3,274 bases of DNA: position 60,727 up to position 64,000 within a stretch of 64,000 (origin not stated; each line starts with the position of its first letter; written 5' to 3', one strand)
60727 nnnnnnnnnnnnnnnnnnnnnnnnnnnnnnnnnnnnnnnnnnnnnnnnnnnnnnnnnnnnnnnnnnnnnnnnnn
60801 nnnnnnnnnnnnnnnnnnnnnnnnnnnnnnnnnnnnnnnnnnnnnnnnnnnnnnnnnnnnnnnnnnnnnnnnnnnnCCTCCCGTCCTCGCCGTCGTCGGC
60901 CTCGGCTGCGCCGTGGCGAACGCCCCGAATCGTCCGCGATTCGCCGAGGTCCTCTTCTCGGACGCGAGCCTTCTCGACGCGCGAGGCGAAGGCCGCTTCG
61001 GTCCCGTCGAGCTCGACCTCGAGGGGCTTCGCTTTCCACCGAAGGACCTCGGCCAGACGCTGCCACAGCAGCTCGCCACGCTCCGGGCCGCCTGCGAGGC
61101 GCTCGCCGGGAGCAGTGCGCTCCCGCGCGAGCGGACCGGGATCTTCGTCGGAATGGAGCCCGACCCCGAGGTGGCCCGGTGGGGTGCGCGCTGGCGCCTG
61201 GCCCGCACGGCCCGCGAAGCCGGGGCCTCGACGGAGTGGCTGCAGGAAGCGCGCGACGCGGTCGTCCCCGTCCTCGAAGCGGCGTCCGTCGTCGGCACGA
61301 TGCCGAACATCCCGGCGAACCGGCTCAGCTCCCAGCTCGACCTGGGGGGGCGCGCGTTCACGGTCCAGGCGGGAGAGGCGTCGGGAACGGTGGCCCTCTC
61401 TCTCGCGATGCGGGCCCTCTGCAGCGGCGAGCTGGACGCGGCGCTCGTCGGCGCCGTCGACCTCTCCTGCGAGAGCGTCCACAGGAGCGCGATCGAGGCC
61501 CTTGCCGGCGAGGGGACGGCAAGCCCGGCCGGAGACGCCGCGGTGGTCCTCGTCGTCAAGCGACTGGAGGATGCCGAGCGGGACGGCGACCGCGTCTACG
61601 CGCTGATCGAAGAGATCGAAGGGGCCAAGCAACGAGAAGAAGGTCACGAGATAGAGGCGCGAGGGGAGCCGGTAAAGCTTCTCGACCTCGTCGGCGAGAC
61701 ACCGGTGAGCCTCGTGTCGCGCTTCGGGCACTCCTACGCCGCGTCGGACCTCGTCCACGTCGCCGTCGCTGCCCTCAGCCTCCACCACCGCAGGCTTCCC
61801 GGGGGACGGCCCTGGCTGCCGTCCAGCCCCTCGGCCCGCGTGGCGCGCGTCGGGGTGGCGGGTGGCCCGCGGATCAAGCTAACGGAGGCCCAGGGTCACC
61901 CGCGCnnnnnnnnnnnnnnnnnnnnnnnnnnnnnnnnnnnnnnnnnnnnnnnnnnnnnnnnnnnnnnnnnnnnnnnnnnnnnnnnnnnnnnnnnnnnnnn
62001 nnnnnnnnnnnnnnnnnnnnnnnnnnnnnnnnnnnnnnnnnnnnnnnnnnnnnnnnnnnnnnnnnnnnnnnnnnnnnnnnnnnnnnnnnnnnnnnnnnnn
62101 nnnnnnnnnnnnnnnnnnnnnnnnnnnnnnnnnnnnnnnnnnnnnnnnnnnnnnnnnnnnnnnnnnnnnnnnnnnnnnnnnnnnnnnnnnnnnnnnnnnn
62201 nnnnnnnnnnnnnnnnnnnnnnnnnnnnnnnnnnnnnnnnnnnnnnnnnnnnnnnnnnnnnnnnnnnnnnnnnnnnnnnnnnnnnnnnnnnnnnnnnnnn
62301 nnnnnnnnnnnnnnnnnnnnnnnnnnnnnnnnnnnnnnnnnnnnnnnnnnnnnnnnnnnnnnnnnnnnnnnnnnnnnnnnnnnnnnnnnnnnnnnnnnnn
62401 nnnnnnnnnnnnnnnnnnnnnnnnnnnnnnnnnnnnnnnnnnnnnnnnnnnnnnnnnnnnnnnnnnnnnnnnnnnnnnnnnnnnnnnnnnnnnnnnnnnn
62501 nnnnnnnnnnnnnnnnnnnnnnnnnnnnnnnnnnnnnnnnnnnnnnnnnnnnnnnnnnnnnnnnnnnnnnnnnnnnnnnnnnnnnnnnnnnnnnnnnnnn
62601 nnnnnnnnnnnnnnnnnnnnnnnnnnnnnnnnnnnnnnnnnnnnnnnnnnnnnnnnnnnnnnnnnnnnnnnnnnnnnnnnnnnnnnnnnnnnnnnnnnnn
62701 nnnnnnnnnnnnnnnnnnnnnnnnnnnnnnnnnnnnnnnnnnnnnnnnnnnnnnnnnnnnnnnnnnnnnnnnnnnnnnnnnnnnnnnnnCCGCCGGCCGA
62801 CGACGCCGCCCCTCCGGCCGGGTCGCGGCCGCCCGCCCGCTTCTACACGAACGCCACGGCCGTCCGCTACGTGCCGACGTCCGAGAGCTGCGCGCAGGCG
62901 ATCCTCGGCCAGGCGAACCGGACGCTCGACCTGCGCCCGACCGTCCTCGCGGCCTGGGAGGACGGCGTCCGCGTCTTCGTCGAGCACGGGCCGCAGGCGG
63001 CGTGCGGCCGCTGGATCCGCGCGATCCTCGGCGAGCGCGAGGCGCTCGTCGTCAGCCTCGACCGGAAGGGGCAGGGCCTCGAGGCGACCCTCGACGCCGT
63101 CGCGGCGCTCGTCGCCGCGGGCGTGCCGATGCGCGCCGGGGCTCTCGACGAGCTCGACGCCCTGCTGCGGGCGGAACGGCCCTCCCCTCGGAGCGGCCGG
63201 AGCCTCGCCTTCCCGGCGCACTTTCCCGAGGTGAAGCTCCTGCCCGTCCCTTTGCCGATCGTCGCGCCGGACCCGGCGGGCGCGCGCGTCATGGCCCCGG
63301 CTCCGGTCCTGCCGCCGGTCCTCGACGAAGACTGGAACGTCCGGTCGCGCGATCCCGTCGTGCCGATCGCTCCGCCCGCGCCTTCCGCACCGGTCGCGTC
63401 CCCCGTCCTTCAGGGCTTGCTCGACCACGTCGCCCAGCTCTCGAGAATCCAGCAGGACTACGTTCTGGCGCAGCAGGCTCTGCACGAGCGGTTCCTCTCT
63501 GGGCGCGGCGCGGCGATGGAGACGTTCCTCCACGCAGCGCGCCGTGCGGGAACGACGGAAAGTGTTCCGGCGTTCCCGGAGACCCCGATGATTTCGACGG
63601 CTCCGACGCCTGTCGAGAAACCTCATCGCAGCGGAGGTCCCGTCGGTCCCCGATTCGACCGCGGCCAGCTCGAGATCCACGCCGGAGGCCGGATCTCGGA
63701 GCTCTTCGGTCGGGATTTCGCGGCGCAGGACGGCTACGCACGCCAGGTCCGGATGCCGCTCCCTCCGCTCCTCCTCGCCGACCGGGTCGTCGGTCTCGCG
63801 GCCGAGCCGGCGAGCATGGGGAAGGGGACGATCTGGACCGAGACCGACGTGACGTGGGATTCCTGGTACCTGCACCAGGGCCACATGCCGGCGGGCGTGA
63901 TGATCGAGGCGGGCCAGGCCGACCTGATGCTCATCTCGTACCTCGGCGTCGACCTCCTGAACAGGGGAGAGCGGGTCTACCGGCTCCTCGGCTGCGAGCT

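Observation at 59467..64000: pfaC-type gene carries an integrated AT domain after the KS-CLF pair and is truncated by the window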

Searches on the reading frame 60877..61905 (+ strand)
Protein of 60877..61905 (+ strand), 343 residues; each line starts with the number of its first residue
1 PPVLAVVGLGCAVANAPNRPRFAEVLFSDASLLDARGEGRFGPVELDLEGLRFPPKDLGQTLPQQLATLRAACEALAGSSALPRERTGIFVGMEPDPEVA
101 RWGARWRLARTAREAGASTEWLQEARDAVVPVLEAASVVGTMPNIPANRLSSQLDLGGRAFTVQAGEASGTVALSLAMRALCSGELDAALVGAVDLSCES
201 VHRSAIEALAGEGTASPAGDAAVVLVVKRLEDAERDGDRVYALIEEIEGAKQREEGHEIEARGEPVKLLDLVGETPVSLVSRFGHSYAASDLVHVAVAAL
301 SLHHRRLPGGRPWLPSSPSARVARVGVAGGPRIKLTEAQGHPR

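Call 42: search_solved_structures(query=window:60877-61905:+, max_evalue=0.01, show_alignments=2)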
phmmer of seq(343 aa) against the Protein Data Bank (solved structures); distinct sequences matched with E-value up to 0.01: 33.
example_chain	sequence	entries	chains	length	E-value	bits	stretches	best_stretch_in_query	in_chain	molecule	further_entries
6riw_A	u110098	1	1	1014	4.3e-13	52.8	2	45-198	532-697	ORF10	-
6mhk_A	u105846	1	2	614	4.2e-07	33.1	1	147-245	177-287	Polyketide synthase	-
4na2_A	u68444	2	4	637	4.3e-07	33.1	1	130-245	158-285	Polyketide synthase PksJ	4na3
8xbl_A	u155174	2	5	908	7.9e-07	32.2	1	144-245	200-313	Colibactin polyketide synthase ClbC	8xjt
4na1_A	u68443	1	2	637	1.2e-06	31.6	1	130-245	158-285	Polyketide synthase PksJ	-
5bp1_A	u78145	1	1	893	1.3e-06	31.5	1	138-253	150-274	Mycocerosic acid synthase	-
7zma_A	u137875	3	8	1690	1.7e-06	31.1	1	132-245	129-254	Putative polyketide synthase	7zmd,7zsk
5e5n_A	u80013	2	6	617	1.9e-06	31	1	136-244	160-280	Polyketide synthase PksL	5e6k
7s6b_A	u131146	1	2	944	5.7e-06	29.4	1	46-331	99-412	Polyketide synthase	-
5erf_A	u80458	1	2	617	6.3e-06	29.3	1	136-244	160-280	Polyketide synthase PksL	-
5eny_A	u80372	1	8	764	8.4e-06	28.8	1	136-244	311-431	Polyketide synthase PksL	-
5elp_C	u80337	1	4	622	1.2e-05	28.3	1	140-247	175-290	NRPS/PKS protein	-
6mhl_A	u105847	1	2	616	1.3e-05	28.3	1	140-247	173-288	Hybrid NRPS/PKS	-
8xju_A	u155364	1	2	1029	3.7e-05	26.7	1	147-246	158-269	Polyketide synthase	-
8xjy_A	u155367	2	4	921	6.8e-05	25.9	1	147-246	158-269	Polyketide synthase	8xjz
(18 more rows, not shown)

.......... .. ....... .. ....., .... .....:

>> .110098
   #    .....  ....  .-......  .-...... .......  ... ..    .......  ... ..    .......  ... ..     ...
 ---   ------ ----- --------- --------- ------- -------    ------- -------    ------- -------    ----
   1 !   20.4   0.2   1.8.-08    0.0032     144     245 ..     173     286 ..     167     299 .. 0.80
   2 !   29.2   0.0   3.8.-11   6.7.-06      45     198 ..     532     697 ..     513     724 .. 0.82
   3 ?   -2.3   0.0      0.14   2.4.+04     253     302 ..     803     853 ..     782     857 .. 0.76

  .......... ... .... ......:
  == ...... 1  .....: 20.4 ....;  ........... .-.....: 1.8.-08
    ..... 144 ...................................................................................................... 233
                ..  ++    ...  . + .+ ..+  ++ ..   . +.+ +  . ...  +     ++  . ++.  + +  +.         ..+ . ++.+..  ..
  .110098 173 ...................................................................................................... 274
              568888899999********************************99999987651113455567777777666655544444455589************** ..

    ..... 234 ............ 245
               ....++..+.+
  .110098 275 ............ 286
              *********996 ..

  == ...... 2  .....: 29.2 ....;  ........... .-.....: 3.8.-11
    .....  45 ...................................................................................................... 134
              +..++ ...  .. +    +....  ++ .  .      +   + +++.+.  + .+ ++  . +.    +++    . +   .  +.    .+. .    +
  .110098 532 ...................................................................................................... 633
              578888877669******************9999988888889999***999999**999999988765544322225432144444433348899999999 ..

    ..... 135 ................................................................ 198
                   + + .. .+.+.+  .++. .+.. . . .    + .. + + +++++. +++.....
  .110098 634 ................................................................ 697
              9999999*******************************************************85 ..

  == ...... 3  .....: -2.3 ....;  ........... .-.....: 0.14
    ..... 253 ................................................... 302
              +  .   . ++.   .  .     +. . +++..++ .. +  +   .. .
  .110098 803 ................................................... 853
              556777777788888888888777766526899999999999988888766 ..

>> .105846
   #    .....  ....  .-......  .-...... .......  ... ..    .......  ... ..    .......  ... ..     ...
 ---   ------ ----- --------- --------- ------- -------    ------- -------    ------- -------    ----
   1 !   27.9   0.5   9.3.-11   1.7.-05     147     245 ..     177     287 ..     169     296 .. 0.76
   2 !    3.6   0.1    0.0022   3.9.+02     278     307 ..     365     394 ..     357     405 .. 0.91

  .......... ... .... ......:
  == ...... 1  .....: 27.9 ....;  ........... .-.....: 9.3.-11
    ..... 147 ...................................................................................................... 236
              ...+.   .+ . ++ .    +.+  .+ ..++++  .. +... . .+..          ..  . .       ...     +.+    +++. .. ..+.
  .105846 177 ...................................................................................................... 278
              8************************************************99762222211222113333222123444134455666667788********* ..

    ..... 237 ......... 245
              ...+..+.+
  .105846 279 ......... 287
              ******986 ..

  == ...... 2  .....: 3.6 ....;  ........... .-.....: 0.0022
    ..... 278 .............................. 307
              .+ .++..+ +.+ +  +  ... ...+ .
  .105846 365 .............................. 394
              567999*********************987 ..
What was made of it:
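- Checked: It carries QAGEASG at aa 634 (nt 61366), so the Cys is replaced by Glu, as in the CLF of Moritella PfaC (PDB 6riw; call 42).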

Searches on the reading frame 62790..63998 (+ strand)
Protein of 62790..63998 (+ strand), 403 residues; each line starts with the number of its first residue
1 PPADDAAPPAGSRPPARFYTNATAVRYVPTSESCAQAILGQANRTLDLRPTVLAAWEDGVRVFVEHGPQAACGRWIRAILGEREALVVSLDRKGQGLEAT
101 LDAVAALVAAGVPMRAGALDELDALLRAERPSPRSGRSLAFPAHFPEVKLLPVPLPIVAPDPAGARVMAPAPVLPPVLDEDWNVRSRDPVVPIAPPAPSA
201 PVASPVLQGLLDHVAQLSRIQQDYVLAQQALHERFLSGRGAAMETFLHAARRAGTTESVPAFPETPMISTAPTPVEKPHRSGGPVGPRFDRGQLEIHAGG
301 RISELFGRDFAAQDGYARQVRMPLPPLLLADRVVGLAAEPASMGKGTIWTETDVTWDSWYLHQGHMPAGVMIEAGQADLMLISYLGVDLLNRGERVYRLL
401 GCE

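Call 12: search_protein_families(library=pfam, proteins=[window:62790-63998:+], max_evalue=0.01)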
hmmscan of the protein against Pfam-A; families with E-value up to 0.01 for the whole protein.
window:62790-63998:+ (403 aa): 1 family
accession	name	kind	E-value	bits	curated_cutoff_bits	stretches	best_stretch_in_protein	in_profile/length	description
PF07977.19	FabA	-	8.4e-05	22.7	23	1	323-368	2-46/138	FabA-like domain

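Call 47: find_related_loci(query=window:62811-63998:+, collection=metagenome_contigs, flank=10000)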
Query window:62811-63998:+ (396 aa) in metagenome_contigs; peptide patterns used: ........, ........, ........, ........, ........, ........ (x = any residue, [..] = any of these).
209 stretches matched a pattern; 28 encode a relative of the query (tblastn E <= 1e-3); 28 distinct loci.
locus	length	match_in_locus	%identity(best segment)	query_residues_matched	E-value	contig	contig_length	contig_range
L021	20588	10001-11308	71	2-396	2e-180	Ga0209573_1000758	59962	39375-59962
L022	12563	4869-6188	70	2-396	8e-167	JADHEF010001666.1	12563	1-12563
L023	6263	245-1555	50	7-396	1e-109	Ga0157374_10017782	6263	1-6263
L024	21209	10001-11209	50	10-396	6e-106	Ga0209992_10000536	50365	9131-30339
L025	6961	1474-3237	49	10-396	2e-81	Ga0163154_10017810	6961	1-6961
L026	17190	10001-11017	42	2-396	6e-77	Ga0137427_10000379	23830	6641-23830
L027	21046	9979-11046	44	10-396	9e-75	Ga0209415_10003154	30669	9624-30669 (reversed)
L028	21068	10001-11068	44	10-396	9e-75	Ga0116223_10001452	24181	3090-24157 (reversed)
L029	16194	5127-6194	44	10-396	9e-75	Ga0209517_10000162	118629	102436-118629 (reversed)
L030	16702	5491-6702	41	7-396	1e-71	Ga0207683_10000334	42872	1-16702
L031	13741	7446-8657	41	7-396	2e-71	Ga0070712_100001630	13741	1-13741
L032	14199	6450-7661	41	7-396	1e-71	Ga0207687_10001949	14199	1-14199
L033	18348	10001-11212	41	7-396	1e-71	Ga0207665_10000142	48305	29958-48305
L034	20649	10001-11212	41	7-396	1e-71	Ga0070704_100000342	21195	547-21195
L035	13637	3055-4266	41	7-396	2e-71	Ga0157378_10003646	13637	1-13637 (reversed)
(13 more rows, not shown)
